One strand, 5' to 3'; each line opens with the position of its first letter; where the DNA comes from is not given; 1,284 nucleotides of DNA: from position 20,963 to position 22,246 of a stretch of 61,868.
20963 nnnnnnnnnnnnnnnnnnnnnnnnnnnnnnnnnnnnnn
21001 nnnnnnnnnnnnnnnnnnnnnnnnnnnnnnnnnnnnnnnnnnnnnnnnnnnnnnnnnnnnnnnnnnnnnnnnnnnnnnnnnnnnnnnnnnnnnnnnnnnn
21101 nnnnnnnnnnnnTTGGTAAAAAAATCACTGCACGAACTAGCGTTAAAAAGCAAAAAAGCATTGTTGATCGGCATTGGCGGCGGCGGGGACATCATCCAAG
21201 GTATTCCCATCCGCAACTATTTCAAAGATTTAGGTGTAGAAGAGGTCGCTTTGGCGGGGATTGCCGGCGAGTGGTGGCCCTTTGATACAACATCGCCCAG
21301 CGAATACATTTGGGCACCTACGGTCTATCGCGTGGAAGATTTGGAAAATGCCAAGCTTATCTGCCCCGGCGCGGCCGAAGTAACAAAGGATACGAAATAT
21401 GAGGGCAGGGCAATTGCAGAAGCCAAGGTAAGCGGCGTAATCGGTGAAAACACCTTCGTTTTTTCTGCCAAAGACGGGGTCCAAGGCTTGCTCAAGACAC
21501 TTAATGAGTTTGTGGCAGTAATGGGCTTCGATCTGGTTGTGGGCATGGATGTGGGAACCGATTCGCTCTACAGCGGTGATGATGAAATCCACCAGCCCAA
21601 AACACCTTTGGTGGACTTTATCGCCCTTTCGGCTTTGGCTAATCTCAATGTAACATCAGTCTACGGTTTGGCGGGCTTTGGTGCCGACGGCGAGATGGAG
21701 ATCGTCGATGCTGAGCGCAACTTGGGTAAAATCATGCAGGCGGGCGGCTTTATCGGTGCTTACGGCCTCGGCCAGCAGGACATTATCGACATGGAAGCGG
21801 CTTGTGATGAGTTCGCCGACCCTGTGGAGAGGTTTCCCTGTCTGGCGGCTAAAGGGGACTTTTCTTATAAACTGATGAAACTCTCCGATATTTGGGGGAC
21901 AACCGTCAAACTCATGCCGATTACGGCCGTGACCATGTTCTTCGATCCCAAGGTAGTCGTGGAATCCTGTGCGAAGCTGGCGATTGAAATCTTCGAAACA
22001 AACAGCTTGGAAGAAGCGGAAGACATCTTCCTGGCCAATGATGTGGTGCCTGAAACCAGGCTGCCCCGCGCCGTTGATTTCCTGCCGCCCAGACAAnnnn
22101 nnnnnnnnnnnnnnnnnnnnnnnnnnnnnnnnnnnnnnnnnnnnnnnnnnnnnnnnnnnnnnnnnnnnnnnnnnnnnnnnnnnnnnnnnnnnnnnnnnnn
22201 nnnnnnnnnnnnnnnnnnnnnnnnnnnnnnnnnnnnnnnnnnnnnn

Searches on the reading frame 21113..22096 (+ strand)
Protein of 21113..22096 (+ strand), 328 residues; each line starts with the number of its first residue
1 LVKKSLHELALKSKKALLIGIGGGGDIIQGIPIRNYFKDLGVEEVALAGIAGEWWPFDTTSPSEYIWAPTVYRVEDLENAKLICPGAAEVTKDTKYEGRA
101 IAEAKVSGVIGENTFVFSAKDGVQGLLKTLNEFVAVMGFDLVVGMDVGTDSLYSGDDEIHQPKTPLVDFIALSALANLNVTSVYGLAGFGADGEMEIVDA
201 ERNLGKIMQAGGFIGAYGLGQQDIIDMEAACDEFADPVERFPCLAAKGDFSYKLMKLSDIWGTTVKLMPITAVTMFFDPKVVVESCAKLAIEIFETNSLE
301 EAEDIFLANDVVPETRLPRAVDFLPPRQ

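Call 4: search_protein_families(library=pfam, proteins=[window:21113-22096:+])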
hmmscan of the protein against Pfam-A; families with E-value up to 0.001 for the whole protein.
window:21113-22096:+ (328 aa): 1 family
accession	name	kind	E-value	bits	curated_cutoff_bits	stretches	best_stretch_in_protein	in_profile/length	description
PF06626.17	DUF1152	-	3.7e-39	135.2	27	1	17-316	1-289/295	Protein of unknown function (DUF1152)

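Call 5: search_protein_families(library=ncbifam, proteins=[window:21113-22096:+])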
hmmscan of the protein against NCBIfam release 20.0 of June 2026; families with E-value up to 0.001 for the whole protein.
window:21113-22096:+ (328 aa): 0 families

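Call 27: find_homologous_proteins(query=window:21113-22096:+)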
Query window:21113-22096:+ (328 aa): 50 proteins with E <= 0.001 among 7049 candidates.
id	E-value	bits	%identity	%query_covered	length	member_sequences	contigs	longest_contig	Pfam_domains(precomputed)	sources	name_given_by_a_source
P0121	6.1e-215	731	100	100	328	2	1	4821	PF06626.18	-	-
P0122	1.5e-182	624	81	100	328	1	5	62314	PF06626.18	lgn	-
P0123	4.7e-168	576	76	100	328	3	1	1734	PF06626.18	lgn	-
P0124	8.4e-162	556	76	100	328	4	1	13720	PF06626.18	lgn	-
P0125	1.0e-161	556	77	99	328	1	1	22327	PF06626.18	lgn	-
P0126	1.8e-155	535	73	99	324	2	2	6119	PF06626.18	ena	-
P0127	5.2e-133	461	62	98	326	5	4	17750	PF06626.18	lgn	-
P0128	8.1e-127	441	75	80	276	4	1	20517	PF06626.18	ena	-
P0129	4.6e-121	422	57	100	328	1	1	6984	PF06626.18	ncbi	-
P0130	2.6e-120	420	58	98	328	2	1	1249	PF06626.18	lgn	-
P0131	1.7e-116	407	57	98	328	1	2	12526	PF06626.18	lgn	-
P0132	4.4e-113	396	54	100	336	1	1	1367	PF06626.18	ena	-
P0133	5.4e-106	373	52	98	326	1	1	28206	PF06626.18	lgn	-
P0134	6.3e-103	362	51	98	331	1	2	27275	PF06626.18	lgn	-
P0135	1.7e-95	338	50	98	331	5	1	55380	PF06626.18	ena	-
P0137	2.1e-85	305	48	98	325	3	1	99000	PF06626.18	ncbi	ncbi:MAG: DUF1152 domain-containing protein [Bacteroidota bacterium]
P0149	9.8e-70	253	41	98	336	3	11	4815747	PF06626.18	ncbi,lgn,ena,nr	ncbi:DUF1152 domain-containing protein [Opitutia bacterium ISCC 51]|nr:DUF1152 domain-containing pro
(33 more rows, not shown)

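Call 28: find_encoding_contigs(protein=P0127, flank=10000, max_places=1)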
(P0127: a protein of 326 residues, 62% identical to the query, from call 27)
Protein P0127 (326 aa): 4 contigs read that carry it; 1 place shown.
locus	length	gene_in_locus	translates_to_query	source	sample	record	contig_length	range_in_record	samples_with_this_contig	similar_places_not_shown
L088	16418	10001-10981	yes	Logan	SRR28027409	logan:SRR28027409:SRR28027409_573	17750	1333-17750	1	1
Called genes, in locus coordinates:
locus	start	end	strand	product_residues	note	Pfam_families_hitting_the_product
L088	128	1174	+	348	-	PF02608:Bmp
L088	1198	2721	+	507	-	PF00005:ABC_tran, PF13304:AAA_21 (faint), PF00005:ABC_tran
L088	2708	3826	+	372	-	PF02653:BPD_transp_2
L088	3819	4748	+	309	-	PF02653:BPD_transp_2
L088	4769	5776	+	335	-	PF08240:ADH_N, PF01262:AlaDh_PNT_C (weak), PF16912:Glu_dehyd_C, PF00107:ADH_zinc_N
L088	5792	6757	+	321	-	PF01261:AP_endonuc_2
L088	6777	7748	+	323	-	PF00389:2-Hacid_dh, PF02826:2-Hacid_dh_C, PF03446:NAD_binding_2 (weak)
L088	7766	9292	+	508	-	PF00370:FGGY_N, PF02782:FGGY_C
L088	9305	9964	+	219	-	PF00596:Aldolase_II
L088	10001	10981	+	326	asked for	PF06626:DUF1152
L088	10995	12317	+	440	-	PF01979:Amidohydro_1, PF07969:Amidohydro_3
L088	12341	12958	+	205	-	PF19700:DUF6198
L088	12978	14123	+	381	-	PF00465:Fe-ADH, PF13685:Fe-ADH_2, PF25137:ADH_Fe_C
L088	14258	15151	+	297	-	PF00483:NTP_transferase, PF12804:NTP_transf_3 (faint)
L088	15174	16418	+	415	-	?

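Call 29: find_encoding_contigs(protein=P0137, flank=10000, max_places=1)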
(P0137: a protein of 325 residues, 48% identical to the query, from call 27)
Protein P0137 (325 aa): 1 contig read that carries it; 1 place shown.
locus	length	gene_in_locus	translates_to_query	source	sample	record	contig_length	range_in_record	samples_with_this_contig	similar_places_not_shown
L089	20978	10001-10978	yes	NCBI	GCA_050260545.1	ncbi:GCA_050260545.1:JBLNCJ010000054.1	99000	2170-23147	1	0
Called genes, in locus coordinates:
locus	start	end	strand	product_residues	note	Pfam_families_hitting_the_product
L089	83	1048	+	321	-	PF04545:Sigma70_r4 (weak), PF08281:Sigma70_r4_2 (faint), PF13545:HTH_Crp_2 (weak), PF04198:Sugar-bind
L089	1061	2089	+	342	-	PF08240:ADH_N, PF16912:Glu_dehyd_C, PF00107:ADH_zinc_N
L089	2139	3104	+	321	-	PF01261:AP_endonuc_2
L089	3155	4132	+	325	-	PF00389:2-Hacid_dh, PF02826:2-Hacid_dh_C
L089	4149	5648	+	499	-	PF00370:FGGY_N, PF02782:FGGY_C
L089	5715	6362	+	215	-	PF00596:Aldolase_II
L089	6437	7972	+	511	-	PF00005:ABC_tran, PF13304:AAA_21 (faint), PF00005:ABC_tran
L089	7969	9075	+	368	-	PF02653:BPD_transp_2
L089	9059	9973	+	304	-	PF02653:BPD_transp_2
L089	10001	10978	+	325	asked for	PF06626:DUF1152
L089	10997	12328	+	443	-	PF01979:Amidohydro_1, PF07969:Amidohydro_3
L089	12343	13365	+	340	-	PF02608:Bmp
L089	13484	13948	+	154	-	PF12837:Fer4_6 (faint), PF13187:Fer4_9 (faint), PF13237:Fer4_10 (weak), PF13247:Fer4_11, PF12838:Fer4_7 (weak), PF00037:Fer4 (weak), PF12797:Fer4_2 (weak)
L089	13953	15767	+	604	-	PF02730:AFOR_N, PF01314:AFOR_C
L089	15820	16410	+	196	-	PF19700:DUF6198, PF02588:YitT_membrane (weak)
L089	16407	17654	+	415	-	PF00465:Fe-ADH, PF13685:Fe-ADH_2 (faint), PF25137:ADH_Fe_C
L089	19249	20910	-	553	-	PF01609:DDE_Tnp_1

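Call 30: find_encoding_contigs(protein=P0149, flank=10000, max_places=1)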
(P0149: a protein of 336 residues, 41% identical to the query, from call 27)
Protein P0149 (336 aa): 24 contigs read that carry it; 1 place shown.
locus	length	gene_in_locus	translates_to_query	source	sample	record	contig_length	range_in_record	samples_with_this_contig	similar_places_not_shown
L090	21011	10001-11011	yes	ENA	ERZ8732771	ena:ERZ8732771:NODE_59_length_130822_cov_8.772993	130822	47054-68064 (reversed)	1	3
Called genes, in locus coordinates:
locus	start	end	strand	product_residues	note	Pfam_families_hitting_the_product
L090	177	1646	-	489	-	-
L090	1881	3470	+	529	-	-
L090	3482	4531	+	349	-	PF00962:A_deaminase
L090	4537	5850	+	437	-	PF00067:p450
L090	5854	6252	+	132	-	PF13489:Methyltransf_23, PF01209:Ubie_methyltran (weak), PF13847:Methyltransf_31, PF08241:Methyltransf_11, PF08242:Methyltransf_12, PF13649:Methyltransf_25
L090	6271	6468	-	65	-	-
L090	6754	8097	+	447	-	-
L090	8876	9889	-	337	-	PF00248:Aldo_ket_red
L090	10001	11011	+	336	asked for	PF06626:DUF1152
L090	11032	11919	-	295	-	-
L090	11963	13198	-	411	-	PF02012:BNR (faint), PF13088:BNR_2 (weak)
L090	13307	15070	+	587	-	-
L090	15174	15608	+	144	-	PF00903:Glyoxalase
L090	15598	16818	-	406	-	PF02746:MR_MLE_N, PF13378:MR_MLE_C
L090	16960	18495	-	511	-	PF00884:Sulfatase, PF01663:Phosphodiest (faint), PF16347:SGSH_C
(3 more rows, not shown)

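Call 31: find_encoding_contigs(protein=P0133, flank=10000, max_places=1)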
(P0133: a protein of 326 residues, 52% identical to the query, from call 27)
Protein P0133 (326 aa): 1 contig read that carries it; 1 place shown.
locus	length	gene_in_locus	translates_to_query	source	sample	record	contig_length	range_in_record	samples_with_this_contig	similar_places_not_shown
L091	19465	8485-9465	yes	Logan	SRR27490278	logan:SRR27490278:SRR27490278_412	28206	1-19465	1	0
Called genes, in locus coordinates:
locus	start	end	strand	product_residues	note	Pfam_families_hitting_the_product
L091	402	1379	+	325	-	PF04545:Sigma70_r4 (weak), PF08281:Sigma70_r4_2 (faint), PF13412:HTH_24 (weak), PF04198:Sugar-bind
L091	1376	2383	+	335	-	PF08240:ADH_N, PF16912:Glu_dehyd_C (weak), PF00107:ADH_zinc_N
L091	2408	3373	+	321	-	PF01261:AP_endonuc_2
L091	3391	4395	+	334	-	PF00389:2-Hacid_dh, PF02826:2-Hacid_dh_C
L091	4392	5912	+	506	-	PF00370:FGGY_N, PF02782:FGGY_C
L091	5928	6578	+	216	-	PF00596:Aldolase_II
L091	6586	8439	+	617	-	PF02730:AFOR_N, PF01314:AFOR_C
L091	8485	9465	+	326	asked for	PF06626:DUF1152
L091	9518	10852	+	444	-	PF01979:Amidohydro_1, PF07969:Amidohydro_3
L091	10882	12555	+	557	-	PF07905:PucR, PF17853:GGDEF_2, PF13556:HTH_30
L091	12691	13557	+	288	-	PF00005:ABC_tran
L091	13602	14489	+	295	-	PF00005:ABC_tran, PF02463:SMC_N (weak), PF13175:AAA_15 (faint), PF13401:AAA_22 (faint), PF13304:AAA_21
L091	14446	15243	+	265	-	PF02361:CbiQ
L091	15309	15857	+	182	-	PF07155:ECF-ribofla_trS, PF12822:ECF_trnsprt (weak)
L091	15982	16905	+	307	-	-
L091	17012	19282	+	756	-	PF01315:Ald_Xan_dh_C, PF02738:MoCoBD_1, PF20256:MoCoBD_2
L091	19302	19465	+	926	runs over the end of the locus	PF00111:Fer2, PF13085:Fer2_3 (faint), PF01799:Fer2_2, PF01315:Ald_Xan_dh_C, PF02738:MoCoBD_1, PF20256:MoCoBD_2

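Call 32: find_encoding_contigs(protein=P0135, flank=10000, max_places=1)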
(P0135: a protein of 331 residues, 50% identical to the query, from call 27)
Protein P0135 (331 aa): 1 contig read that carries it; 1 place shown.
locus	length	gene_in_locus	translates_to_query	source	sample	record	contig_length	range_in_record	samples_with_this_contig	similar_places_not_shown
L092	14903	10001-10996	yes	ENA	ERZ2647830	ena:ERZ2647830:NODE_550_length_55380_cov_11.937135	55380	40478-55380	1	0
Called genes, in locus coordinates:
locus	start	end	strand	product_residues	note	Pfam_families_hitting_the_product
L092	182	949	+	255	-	PF04198:Sugar-bind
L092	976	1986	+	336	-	PF08240:ADH_N, PF16912:Glu_dehyd_C, PF00107:ADH_zinc_N, PF13602:ADH_zinc_N_2 (weak)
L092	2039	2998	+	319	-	PF01261:AP_endonuc_2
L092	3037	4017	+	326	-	PF00389:2-Hacid_dh, PF02826:2-Hacid_dh_C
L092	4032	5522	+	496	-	PF00370:FGGY_N, PF02782:FGGY_C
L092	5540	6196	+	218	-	PF00596:Aldolase_II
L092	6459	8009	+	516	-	PF00005:ABC_tran, PF13304:AAA_21 (faint), PF00005:ABC_tran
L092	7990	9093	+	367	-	PF02653:BPD_transp_2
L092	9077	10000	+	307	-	PF02653:BPD_transp_2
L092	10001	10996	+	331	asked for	PF06626:DUF1152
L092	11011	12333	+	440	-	PF01979:Amidohydro_1, PF07969:Amidohydro_3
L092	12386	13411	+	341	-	PF02608:Bmp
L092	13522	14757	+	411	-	PF07690:MFS_1, PF00083:Sugar_tr (weak), PF07690:MFS_1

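Call 34: search_protein_families(library=ncbifam, proteins=[L088:5792-6754:+, L089:2139-3101:+, L091:2408-3370:+], max_evalue=0.01)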
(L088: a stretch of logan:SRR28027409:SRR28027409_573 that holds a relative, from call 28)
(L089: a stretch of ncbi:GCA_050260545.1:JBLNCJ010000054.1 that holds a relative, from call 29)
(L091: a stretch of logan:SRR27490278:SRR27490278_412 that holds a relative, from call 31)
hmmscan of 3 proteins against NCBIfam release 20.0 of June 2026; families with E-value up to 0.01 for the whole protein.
L088:5792-6754:+ (321 aa): 11 families
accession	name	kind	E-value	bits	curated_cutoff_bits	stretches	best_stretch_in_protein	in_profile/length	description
TIGR02631.1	xylA_Arthro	equivalog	6.5e-26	91.2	447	1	56-276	70-296/382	xylose isomerase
TIGR02635.1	RhaI_grampos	equivalog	2.2e-14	53.2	531.35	1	34-249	47-262/378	L-rhamnose isomerase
NF041099.2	keto_glucon_epim_IolO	equivalog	2.1e-13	50.2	300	1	47-287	42-267/269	5-keto-L-gluconate epimerase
TIGR03234.1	OH-pyruv-isom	equivalog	1.7e-10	40.7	353.45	1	27-271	14-245/254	hydroxypyruvate isomerase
TIGR02629.1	L_rham_iso_rhiz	equivalog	4.2e-09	35.8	646.75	1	46-246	90-293/412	L-rhamnose catabolism isomerase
NF003998.0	PRK05474.1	subfamily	1.1e-07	31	459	1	65-295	132-368/439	xylose isomerase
TIGR02630.1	xylose_isom_A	equivalog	1.2e-07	31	533.25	1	60-288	125-359/435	xylose isomerase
NF043033.1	OxoTetrIsom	equivalog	2e-07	31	325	1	29-269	17-240/251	2-oxo-tetronate isomerase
TIGR04379.1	myo_inos_iolE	equivalog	5.1e-06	26.2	290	1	28-227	24-211/290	myo-inosose-2 dehydratase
NF051856.1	PsicseEpim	equivalog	0.00028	20.8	300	1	53-229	45-214/287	D-psicose 3-epimerase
NF007360.0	PRK09856.1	equivalog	0.001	18.7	305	1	91-264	80-246/276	fructoselysine 3-epimerase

L089:2139-3101:+ (321 aa): 11 families
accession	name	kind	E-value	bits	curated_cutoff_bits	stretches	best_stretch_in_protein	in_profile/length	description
TIGR02631.1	xylA_Arthro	equivalog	2.2e-21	76.3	447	1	59-277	73-297/382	xylose isomerase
TIGR03234.1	OH-pyruv-isom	equivalog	6.9e-16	58.3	353.45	1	37-279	23-252/254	hydroxypyruvate isomerase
NF043033.1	OxoTetrIsom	equivalog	2.8e-12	46.9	325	1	37-272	24-243/251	2-oxo-tetronate isomerase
TIGR02635.1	RhaI_grampos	equivalog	2.9e-10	39.6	531.35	1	49-259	56-272/378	L-rhamnose isomerase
NF041099.2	keto_glucon_epim_IolO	equivalog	5.7e-09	35.7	300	1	51-287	45-267/269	5-keto-L-gluconate epimerase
NF007441.0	PRK09989.1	equivalog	1.4e-08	34.8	412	1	40-279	27-253/258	HPr family phosphocarrier protein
NF007444.0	PRK09997.1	equivalog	1.4e-06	28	465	1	40-279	27-253/258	hydroxypyruvate isomerase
NF003998.0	PRK05474.1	subfamily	3.7e-05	22.7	459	1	82-267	149-341/439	xylose isomerase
TIGR02629.1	L_rham_iso_rhiz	equivalog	4.5e-05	22.5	646.75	1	46-253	90-300/412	L-rhamnose catabolism isomerase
TIGR04379.1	myo_inos_iolE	equivalog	0.00013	21.6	290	1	42-231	37-215/290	myo-inosose-2 dehydratase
TIGR02630.1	xylose_isom_A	equivalog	0.00017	20.6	533.25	1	78-229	143-299/435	xylose isomerase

L091:2408-3370:+ (321 aa): 12 families
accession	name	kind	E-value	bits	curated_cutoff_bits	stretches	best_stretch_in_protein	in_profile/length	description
TIGR02631.1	xylA_Arthro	equivalog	5.1e-21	75.1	447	1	55-277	69-297/382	xylose isomerase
TIGR02635.1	RhaI_grampos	equivalog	1.4e-17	63.7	531.35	1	30-319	40-339/378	L-rhamnose isomerase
TIGR02629.1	L_rham_iso_rhiz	equivalog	5.1e-12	45.4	646.75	1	3-318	40-371/412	L-rhamnose catabolism isomerase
NF041099.2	keto_glucon_epim_IolO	equivalog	2e-11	43.7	300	1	52-285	46-265/269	5-keto-L-gluconate epimerase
TIGR03234.1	OH-pyruv-isom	equivalog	1.9e-10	40.5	353.45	1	40-271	26-245/254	hydroxypyruvate isomerase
NF043033.1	OxoTetrIsom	equivalog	5.4e-09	36.2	325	1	38-269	25-240/251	2-oxo-tetronate isomerase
NF007441.0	PRK09989.1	equivalog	5.5e-07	29.6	412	1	41-268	28-243/258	HPr family phosphocarrier protein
NF007360.0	PRK09856.1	equivalog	1e-06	28.5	305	1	55-266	48-248/276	fructoselysine 3-epimerase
TIGR02630.1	xylose_isom_A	equivalog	0.00018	20.5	533.25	1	64-237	129-309/435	xylose isomerase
TIGR04379.1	myo_inos_iolE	equivalog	0.00019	21.1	290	0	188-228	173-212/290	myo-inosose-2 dehydratase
NF041277.1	coba_remo_CbiR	equivalog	0.00036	20.1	105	1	91-266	75-234/249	cobamide remodeling phosphodiesterase CbiR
NF003998.0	PRK05474.1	subfamily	0.00071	18.5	459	1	80-268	147-342/439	xylose isomerase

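Call 35: search_solved_structures(query=L088:5792-6754:+, max_evalue=0.01)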
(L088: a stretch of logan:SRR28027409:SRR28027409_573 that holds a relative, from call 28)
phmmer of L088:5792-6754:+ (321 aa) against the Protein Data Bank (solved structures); distinct sequences matched with E-value up to 0.01: 53.
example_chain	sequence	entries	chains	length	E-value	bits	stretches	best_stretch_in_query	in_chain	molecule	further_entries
3ktc_A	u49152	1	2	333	2e-63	217.7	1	5-305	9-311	Xylose isomerase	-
2xin_A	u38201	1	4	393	6.6e-19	71.4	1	52-254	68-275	D-XYLOSE ISOMERASE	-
2xim_A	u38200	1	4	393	8.7e-19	71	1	52-253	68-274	D-XYLOSE ISOMERASE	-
1xim_A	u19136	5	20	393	8.7e-19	71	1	52-253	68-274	D-XYLOSE ISOMERASE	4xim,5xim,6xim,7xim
3xim_A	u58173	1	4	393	9e-19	71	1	52-251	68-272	D-XYLOSE ISOMERASE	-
3xin_A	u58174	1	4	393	2.2e-18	69.7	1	52-253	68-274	D-XYLOSE ISOMERASE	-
8xim_A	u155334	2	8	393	2.3e-18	69.6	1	52-253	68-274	D-XYLOSE ISOMERASE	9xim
1bhw_A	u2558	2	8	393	8.2e-18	67.8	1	52-253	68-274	XYLOSE ISOMERASE | D-XYLOSE ISOMERASE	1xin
5xin_A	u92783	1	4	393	9.7e-18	67.6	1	52-250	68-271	D-XYLOSE ISOMERASE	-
6n98_A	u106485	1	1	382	1.9e-17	66.6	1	47-271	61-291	Xylose isomerase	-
1bxb_A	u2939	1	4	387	6.6e-17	64.8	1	56-270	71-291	XYLOSE ISOMERASE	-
1did_A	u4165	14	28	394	6.1e-15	58.4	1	58-244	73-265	D-XYLOSE ISOMERASE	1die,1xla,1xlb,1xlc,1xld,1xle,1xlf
6xia_A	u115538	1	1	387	1.4e-14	57.2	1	56-276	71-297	D-XYLOSE ISOMERASE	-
7dmm_A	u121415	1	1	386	1.5e-14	57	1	56-276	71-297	Xylose isomerase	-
3gnx_A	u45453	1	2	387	1.6e-14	57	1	56-276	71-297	Xylose isomerase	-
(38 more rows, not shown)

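Call 41: predict_structure(alignment_id=A2)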
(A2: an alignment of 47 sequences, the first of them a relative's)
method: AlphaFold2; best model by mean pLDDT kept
length: 328 residues; sequences in the alignment: 47
mean_pLDDT: 94.8   pTM: 0.93
mean pLDDT of the five models: 94.8, 94.6, 94.5, 94.0, 93.5
residues with pLDDT >= 90: 280; 70-90: 42; 50-70: 6; < 50: 0
segments of 3 or more residues with pLDDT < 50: none
pLDDT, mean of each block of 10 residues (from residue 1): 93 99 94 99 99 77 86 98 99 96 97 98 99 98 96 94 95 98 97 93 98 98 98 90 97 83 92 98 97 98 98 93 84
secondary structure, 60 per line:
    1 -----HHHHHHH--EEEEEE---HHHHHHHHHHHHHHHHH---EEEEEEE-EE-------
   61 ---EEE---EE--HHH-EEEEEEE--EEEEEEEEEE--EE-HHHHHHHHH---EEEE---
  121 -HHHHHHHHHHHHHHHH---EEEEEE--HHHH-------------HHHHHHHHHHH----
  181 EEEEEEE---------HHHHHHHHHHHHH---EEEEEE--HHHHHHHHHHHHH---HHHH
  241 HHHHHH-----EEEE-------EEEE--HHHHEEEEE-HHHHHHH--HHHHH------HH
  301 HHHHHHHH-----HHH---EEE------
elements in order: H6-12 E15-20 H24-40 E44-50 E64-66 E78-84 E87-96 H102-110 E114-117 H122-137 E141-146 H149-152 H166-176 E181-187 H197-209 E213-218 H221-233 H237-246 E252-255 E263-266 H269-272 E273-277 H279-285 H288-292 H299-308 E320-322

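Call 44: fold_search(model_id=the predicted structure, library=pdb)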
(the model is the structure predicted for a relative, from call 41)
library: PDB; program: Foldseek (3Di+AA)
matches with E <= 10: 980; with E <= 0.001: 0
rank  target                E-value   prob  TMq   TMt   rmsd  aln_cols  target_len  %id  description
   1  4ewl_B                1.4e-02  0.69  0.33  0.36  10.2       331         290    9  Crystal Structure of MshB with glycerol and Acetate bound in the active site (released 2012-09-26)
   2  8bgn_A                2.8e-02  0.38  0.26  0.30   9.6       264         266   12  N,N-diacetylchitobiose deacetylase from Pyrococcus chitonophagus (released 2023-01-11)
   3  9mi2_A                2.8e-02  0.16  0.14  0.19  14.5       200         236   12  Crystal structure of Purine nucleoside phosphorylase from Trichomonas vaginalis (C2 form) (released 2024-12-25)
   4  9mg9_A                3.0e-02  0.18  0.15  0.19  14.1       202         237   12  Crystal structure of Purine nucleoside phosphorylase from Trichomonas vaginalis (glycerol bound) (released 2024-12-18)
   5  5dk6                  3.8e-02  0.12  0.17  0.21  15.9       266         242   15  CRYSTAL STRUCTURE OF A 5'-METHYLTHIOADENOSINE/S-ADENOSYLHOMOCYSTEINE (MTA/SAH) NUCLEOSIDASE (MTAN) FROM COLWELLIA PSYCHR (released 2015-11-04)
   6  4xm1_A                4.0e-02  0.33  0.26  0.31   9.4       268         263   13  N,N'-diacetylchitobiose deacetylase from Pyrococcus furiosus in the presence of cadmium (released 2015-06-10)
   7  2i4t_A                4.0e-02  0.09  0.15  0.19  16.5       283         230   10  Crystal structure of Purine Nucleoside Phosphorylase from Trichomonas vaginalis with Imm-A (released 2007-06-05)
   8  3cin                  4.3e-02  0.16  0.25  0.23  16.4       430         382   10  CRYSTAL STRUCTURE OF A MYO-INOSITOL-1-PHOSPHATE SYNTHASE-RELATED PROTEIN (TM_1419) FROM THERMOTOGA MARITIMA MSB8 AT 1.70 (released 2008-03-25)
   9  9qn5_D                4.3e-02  0.11  0.21  0.15  24.6       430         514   13  Crystal structure of human SUMO E1 with small unit cell parameters in the P1 21 1 space group. (released 2026-04-08)
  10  4h3k_E                4.8e-02  0.16  0.19  0.29  16.2       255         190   12  Crystal structure of a ternary complex of human symplekin NTD, human Ssu72 and a RNA polymerase II CTD peptide phospho (released 2012-10-31)
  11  2i4t_C                5.1e-02  0.12  0.14  0.19  14.9       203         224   11  Crystal structure of Purine Nucleoside Phosphorylase from Trichomonas vaginalis with Imm-A (released 2007-06-05)
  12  1jys_A                5.8e-02  0.12  0.17  0.22  15.6       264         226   11  Crystal Structure of E. coli MTA/AdoHcy Nucleosidase (released 2002-10-01)
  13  1jds_F                5.8e-02  0.11  0.14  0.18  14.0       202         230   11  5'-DEOXY-5'-METHYLTHIOADENOSINE PHOSPHORYLASE COMPLEX WITH PHOSPHATE (SPACE GROUP P21) (released 2001-10-26)
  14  4rig_A                6.1e-02  0.54  0.21  0.20  11.3       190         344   14  Chimeric Glycosyltransferase LanGT2S8Ac (released 2015-01-28)
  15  4f1w_A                6.1e-02  0.13  0.18  0.23  14.8       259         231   10  Crystal structure of 5'-methylthioadenosine/S-adenosylhomocysteine nucleosidase from Salmonella enterica with Adenine (released 2013-05-01)
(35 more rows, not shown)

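Call 52: find_encoding_contigs(protein=P0131, flank=10000, max_places=1)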
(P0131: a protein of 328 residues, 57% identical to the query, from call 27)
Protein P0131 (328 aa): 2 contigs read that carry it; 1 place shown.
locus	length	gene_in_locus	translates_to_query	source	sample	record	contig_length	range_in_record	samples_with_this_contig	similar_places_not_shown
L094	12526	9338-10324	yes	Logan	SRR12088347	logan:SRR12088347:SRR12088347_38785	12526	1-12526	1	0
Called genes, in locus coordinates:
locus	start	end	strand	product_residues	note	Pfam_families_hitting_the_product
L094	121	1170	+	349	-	PF02608:Bmp, PF13407:Peripla_BP_4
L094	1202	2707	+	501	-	PF00005:ABC_tran, PF13304:AAA_21 (faint), PF00005:ABC_tran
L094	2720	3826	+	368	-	PF02653:BPD_transp_2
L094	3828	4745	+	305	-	PF02653:BPD_transp_2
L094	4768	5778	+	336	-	PF08240:ADH_N, PF01262:AlaDh_PNT_C (weak), PF16912:Glu_dehyd_C, PF00107:ADH_zinc_N, PF13602:ADH_zinc_N_2 (weak)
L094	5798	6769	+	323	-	PF01261:AP_endonuc_2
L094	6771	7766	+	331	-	PF00389:2-Hacid_dh, PF02826:2-Hacid_dh_C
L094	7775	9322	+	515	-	PF00370:FGGY_N, PF02782:FGGY_C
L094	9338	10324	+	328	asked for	PF06626:DUF1152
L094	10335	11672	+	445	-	PF01979:Amidohydro_1, PF07969:Amidohydro_3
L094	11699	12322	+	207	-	PF00596:Aldolase_II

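Call 53: find_encoding_contigs(protein=P0134, flank=10000, max_places=1)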
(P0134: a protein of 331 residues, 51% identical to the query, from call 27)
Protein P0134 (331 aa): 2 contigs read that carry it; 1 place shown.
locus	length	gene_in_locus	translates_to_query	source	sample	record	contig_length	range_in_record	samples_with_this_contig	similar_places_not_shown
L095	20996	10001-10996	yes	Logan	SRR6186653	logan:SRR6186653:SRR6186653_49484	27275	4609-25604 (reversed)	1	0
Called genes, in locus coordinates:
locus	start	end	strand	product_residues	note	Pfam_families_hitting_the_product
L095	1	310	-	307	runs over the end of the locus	-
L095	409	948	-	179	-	PF07155:ECF-ribofla_trS (weak), PF12822:ECF_trnsprt (weak), PF26509:DUF8171 (weak)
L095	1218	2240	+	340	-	PF04545:Sigma70_r4 (faint), PF12802:MarR_2 (weak), PF04198:Sugar-bind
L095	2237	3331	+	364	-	PF08240:ADH_N, PF16912:Glu_dehyd_C, PF00107:ADH_zinc_N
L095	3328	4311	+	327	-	PF01261:AP_endonuc_2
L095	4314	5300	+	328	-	PF00389:2-Hacid_dh, PF02826:2-Hacid_dh_C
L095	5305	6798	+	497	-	PF00370:FGGY_N, PF02782:FGGY_C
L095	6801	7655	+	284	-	PF00005:ABC_tran, PF02463:SMC_N (faint)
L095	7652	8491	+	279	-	PF00005:ABC_tran, PF13401:AAA_22 (faint), PF13304:AAA_21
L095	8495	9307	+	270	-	PF02361:CbiQ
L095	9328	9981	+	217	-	PF00596:Aldolase_II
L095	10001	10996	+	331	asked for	PF06626:DUF1152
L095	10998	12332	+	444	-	PF01979:Amidohydro_1, PF07969:Amidohydro_3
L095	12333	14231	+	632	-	PF02730:AFOR_N, PF01314:AFOR_C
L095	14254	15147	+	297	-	PF00941:FAD_binding_5, PF03450:CO_deh_flav_C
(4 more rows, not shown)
